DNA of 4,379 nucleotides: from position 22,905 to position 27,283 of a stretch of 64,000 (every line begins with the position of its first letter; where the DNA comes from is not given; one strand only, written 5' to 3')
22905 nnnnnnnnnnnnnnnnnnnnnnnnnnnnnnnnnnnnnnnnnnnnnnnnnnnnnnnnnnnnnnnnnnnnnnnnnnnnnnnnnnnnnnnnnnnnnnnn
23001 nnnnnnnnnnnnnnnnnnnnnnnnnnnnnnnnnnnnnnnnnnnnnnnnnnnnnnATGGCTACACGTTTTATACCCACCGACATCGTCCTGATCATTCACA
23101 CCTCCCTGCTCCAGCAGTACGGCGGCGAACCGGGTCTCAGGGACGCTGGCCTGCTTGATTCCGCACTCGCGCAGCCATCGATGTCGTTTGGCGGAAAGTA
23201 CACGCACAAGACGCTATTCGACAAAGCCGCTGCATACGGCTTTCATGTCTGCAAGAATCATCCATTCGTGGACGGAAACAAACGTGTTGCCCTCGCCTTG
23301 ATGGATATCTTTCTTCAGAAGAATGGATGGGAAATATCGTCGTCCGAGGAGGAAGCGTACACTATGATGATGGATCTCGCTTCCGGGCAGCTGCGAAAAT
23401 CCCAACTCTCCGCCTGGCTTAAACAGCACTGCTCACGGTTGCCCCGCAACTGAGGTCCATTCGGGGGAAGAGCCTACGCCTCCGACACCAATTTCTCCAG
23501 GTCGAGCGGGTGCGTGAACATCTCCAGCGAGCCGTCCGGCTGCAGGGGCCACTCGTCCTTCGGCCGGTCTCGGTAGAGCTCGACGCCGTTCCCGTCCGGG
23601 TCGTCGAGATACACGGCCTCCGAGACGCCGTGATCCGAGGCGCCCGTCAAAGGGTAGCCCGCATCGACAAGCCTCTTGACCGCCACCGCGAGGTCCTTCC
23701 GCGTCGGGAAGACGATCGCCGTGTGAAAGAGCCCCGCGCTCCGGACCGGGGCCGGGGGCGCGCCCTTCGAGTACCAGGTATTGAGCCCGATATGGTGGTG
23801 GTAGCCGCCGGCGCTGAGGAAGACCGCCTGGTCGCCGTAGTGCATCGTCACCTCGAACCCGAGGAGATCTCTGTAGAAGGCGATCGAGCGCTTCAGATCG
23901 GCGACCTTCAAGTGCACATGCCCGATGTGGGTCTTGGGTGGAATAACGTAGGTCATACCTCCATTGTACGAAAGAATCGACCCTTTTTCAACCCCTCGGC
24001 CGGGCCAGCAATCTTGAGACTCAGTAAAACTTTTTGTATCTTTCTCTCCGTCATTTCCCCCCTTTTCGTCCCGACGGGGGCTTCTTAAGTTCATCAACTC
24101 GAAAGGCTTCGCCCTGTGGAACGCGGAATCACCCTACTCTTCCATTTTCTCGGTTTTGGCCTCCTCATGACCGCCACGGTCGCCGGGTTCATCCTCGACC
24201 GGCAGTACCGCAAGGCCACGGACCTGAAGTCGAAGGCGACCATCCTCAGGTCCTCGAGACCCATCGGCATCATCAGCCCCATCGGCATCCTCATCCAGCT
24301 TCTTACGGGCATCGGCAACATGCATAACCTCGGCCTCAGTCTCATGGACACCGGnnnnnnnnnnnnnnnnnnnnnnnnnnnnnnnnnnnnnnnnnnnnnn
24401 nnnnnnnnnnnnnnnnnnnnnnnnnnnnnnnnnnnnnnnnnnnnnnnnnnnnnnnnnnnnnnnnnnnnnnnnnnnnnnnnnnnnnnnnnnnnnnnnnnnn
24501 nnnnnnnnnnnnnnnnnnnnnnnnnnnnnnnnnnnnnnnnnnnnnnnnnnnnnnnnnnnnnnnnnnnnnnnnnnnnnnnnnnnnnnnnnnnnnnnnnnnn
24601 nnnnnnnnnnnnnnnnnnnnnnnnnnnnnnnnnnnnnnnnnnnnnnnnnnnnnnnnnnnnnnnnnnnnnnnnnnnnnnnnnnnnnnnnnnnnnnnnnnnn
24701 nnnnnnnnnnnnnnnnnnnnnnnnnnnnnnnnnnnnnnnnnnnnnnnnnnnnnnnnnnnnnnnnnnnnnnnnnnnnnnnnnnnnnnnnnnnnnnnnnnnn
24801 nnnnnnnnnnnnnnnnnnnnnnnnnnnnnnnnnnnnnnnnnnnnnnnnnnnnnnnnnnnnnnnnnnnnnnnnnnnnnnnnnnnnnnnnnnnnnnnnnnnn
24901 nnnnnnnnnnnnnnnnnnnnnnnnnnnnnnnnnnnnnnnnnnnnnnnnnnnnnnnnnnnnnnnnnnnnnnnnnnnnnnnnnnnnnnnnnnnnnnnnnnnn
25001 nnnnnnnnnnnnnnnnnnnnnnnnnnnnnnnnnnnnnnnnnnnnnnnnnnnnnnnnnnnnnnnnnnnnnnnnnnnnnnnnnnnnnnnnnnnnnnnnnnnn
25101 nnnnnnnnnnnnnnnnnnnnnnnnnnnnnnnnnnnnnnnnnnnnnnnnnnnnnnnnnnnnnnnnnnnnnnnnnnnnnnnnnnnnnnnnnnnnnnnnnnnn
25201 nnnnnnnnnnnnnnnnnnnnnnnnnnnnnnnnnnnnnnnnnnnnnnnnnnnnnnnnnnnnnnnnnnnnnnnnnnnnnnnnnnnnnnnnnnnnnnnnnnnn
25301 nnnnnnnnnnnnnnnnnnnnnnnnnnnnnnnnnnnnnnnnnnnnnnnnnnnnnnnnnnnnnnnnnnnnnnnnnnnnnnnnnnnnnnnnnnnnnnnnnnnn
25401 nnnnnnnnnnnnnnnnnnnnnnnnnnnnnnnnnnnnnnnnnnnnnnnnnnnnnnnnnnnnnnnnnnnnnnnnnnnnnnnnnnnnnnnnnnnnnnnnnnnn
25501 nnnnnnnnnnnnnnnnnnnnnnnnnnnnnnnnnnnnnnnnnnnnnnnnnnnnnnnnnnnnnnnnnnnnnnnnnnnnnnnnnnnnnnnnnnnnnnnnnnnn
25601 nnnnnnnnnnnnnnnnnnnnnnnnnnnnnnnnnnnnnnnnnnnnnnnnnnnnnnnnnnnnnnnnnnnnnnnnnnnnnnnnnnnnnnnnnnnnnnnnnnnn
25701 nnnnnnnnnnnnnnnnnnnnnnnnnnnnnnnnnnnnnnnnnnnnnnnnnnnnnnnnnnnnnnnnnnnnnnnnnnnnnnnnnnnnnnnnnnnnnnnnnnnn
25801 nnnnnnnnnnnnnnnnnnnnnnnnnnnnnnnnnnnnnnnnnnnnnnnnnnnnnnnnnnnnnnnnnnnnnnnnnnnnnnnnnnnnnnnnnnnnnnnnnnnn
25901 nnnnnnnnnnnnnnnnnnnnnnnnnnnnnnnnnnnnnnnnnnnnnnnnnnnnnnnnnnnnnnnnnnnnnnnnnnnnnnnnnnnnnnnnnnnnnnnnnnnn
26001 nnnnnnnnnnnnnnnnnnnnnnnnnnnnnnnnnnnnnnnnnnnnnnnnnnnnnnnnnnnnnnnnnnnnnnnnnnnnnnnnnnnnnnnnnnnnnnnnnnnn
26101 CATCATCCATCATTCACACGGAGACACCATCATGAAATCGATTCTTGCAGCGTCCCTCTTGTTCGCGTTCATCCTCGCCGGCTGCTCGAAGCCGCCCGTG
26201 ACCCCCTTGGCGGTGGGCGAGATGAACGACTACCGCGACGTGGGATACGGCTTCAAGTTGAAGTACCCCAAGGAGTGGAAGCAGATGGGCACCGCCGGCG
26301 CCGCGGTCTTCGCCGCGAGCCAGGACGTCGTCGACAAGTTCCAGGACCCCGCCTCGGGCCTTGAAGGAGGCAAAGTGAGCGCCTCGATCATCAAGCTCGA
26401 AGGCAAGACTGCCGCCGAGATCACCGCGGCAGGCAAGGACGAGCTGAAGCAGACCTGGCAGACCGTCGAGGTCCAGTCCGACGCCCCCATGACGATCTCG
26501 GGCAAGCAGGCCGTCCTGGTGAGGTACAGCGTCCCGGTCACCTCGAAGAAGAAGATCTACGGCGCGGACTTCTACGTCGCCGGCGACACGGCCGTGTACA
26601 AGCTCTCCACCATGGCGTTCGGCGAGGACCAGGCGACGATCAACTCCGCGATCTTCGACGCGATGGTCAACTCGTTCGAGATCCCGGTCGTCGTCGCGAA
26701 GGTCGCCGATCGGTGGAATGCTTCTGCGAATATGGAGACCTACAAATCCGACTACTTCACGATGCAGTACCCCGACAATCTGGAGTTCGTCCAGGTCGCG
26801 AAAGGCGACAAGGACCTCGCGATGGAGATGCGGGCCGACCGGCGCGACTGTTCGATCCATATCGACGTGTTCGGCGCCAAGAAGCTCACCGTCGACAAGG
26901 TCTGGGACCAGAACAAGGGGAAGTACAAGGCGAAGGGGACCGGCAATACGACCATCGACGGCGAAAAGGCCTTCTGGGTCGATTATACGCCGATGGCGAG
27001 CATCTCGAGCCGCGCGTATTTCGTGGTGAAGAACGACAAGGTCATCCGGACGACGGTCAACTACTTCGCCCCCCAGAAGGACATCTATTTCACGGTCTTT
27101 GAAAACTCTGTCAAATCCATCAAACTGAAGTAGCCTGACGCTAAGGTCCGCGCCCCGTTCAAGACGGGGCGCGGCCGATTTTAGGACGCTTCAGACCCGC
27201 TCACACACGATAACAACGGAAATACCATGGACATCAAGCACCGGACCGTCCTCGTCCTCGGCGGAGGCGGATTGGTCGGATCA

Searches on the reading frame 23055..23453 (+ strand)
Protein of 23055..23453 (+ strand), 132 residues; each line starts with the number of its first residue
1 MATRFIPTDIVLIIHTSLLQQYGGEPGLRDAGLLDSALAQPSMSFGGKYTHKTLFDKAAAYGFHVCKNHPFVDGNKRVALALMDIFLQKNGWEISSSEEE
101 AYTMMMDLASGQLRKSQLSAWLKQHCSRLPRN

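Call 3: search_protein_families(library=pfam, proteins=[window:23055-23453:+], max_evalue=0.1)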
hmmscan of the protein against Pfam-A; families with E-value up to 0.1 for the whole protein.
window:23055-23453:+ (132 aa): 2 families
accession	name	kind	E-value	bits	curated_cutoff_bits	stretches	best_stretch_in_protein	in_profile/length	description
PF02661.23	Fic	-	9.1e-20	71.7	24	1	7-87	3-93/93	Fic/DOC family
PF02885.22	Glycos_trans_3N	-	0.0091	16.2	26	1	97-122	14-39/63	Glycosyl transferase family, helical bundle domain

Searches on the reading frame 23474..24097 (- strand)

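Call 78: search_protein_families(library=pfam, proteins=[window:23474-24097:-], max_evalue=0.00001)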
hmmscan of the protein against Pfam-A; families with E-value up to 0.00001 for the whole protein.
window:23474-24097:- (207 aa): 2 families
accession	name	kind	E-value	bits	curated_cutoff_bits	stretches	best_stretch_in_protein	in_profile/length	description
PF00903.31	Glyoxalase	-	7.6e-16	59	20.6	1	58-174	2-121/121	Glyoxalase/Bleomycin resistance protein/Dioxygenase superfamily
PF18029.7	Glyoxalase_6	-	6.3e-07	30.5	23.6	1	61-173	2-104/106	Glyoxalase-like domain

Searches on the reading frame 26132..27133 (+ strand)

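Call 78: search_protein_families(library=pfam, proteins=[window:26132-27133:+], max_evalue=0.00001)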
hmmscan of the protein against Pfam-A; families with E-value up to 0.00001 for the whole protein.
window:26132-27133:+ (333 aa): 2 families
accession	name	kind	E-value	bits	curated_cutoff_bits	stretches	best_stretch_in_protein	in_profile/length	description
PF18933.6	PsbP_2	-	4.3e-07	30.6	27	0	33-184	46-184/184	PsbP-like protein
PF01789.22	PsbP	-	6.5e-06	26.7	23.5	0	31-183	3-154/155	PsbP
